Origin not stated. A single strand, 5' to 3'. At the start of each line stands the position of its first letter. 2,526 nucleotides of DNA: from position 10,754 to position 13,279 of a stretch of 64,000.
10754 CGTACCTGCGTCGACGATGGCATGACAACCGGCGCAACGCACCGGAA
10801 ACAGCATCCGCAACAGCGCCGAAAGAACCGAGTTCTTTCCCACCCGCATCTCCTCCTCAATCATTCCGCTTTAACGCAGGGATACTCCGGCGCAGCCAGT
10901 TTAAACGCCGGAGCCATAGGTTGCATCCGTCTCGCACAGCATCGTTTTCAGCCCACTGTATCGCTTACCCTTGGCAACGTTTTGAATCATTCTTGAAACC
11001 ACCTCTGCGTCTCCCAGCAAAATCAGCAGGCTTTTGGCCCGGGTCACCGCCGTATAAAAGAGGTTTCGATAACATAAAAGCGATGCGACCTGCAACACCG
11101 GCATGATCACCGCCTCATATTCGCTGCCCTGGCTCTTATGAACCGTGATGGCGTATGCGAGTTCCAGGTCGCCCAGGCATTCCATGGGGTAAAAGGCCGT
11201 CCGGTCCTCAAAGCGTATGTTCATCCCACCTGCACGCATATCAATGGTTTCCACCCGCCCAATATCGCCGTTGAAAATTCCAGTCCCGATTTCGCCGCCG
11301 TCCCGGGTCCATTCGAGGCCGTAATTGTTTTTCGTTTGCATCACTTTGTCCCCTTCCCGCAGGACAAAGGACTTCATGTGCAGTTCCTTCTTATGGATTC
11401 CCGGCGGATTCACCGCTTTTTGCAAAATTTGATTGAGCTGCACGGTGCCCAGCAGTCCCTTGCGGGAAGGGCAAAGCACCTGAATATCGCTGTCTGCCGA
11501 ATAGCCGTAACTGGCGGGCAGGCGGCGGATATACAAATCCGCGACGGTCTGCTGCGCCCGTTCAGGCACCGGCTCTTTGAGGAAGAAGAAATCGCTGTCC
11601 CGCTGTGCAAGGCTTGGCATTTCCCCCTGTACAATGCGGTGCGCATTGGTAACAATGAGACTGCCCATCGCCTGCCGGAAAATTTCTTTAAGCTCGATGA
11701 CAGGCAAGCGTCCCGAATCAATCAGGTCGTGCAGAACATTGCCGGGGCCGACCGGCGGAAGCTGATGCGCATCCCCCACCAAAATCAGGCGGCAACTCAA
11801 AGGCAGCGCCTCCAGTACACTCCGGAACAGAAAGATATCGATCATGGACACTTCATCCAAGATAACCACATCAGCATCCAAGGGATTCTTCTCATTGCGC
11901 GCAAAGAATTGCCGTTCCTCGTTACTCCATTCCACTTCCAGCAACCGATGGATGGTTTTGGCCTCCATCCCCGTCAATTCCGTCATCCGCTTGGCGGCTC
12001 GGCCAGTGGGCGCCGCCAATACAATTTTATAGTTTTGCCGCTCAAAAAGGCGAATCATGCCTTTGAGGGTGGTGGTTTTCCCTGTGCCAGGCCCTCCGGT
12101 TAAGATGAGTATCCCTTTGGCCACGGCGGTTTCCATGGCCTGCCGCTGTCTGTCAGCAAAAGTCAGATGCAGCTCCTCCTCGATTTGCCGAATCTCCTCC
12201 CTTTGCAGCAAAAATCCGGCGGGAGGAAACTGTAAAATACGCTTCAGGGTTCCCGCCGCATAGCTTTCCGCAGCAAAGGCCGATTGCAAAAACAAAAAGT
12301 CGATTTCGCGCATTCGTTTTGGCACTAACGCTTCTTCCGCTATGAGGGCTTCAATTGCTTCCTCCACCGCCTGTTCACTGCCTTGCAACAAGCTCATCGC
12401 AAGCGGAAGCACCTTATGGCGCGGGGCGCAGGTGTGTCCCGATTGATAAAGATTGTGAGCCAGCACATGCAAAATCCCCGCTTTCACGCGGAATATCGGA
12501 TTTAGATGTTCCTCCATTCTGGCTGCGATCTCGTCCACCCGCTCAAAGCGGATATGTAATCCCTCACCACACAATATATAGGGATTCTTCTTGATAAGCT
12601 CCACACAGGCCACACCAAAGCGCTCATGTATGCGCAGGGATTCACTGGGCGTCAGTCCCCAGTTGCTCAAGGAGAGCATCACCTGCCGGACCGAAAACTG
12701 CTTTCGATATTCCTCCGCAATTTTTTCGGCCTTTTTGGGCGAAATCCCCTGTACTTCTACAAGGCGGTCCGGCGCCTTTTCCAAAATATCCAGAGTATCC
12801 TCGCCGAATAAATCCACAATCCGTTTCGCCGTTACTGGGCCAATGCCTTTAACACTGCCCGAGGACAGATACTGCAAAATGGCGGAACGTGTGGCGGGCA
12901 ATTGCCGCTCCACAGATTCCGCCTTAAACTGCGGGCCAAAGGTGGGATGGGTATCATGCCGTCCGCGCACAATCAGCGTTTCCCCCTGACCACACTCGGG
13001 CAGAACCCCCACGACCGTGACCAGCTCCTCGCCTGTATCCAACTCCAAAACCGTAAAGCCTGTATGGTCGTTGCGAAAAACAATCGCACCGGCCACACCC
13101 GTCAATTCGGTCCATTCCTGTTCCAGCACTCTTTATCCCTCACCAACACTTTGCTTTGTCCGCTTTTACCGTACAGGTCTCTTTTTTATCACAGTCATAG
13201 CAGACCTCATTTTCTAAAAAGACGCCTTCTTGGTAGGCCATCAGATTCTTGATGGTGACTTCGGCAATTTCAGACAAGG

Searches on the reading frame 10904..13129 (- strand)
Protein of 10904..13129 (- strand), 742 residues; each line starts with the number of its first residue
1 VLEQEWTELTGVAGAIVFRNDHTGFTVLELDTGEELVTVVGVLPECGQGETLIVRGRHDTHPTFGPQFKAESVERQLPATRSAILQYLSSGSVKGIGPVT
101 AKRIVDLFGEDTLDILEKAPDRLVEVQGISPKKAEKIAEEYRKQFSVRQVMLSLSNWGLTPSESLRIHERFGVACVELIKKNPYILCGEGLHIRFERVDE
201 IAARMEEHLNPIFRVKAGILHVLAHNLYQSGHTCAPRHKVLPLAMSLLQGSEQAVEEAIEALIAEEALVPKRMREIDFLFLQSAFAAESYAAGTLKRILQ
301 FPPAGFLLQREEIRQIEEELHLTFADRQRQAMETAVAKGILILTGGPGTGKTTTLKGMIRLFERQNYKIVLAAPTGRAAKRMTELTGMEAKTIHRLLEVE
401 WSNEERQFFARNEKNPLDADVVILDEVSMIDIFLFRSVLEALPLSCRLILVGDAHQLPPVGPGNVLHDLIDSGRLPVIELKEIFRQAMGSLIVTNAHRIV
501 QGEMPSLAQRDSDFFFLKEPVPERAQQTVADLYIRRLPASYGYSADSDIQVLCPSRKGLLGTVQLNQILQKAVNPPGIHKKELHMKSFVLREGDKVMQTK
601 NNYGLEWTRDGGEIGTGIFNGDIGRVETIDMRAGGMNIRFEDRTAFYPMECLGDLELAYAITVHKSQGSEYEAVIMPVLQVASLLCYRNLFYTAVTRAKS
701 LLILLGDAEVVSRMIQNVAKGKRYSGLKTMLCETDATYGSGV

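Call 50: search_protein_families(library=pfam, proteins=[window:10904-13129:-], max_evalue=0.00001)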
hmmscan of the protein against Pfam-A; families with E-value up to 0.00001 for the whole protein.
window:10904-13129:- (742 aa): 11 families
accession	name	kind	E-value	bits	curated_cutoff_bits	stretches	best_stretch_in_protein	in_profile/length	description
PF13245.12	AAA_19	-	1.4e-42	145.5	25.1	1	328-462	1-134/134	AAA domain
PF13604.12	AAA_30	-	4.6e-40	137.8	27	1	325-505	3-174/191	AAA domain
PF14490.11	HHH_RecD2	-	2.1e-31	108.1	27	1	143-234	1-92/92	ATP-dependent RecD2 DNA helicase HHH domain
PF18335.7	SH3_13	-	1.1e-19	70.3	41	1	565-640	1-65/65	ATP-dependent RecD-like DNA helicase SH3 domain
PF23139.1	OB_YrrC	-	1.2e-19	70.4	27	1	8-78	3-76/76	ATP-dependent DNA helicase YrrC, OB-fold domain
PF13538.12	UvrD_C_2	-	4.1e-16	59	27.4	1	657-704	1-51/52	UvrD-like helicase C-terminal domain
PF14520.12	HHH_5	-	5.7e-12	46.4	27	1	92-142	6-56/57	Helix-hairpin-helix domain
PF13086.12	AAA_11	-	5.5e-10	39.9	27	0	325-382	3-68/257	AAA domain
PF01443.25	Viral_helicase1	-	1e-09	39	21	0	656-705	178-227/228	Viral superfamily 1 RNA helicase core domain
PF05127.21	NAT10_TcmA_helicase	-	3.4e-06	27.5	22.7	1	342-441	1-112/176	RNA cytidine acetyltransferase NAT10/TcmA, helicase domain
PF00437.27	T2SSE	-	4.9e-06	25.9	24.9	1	320-371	122-175/370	Type II/IV secretion system protein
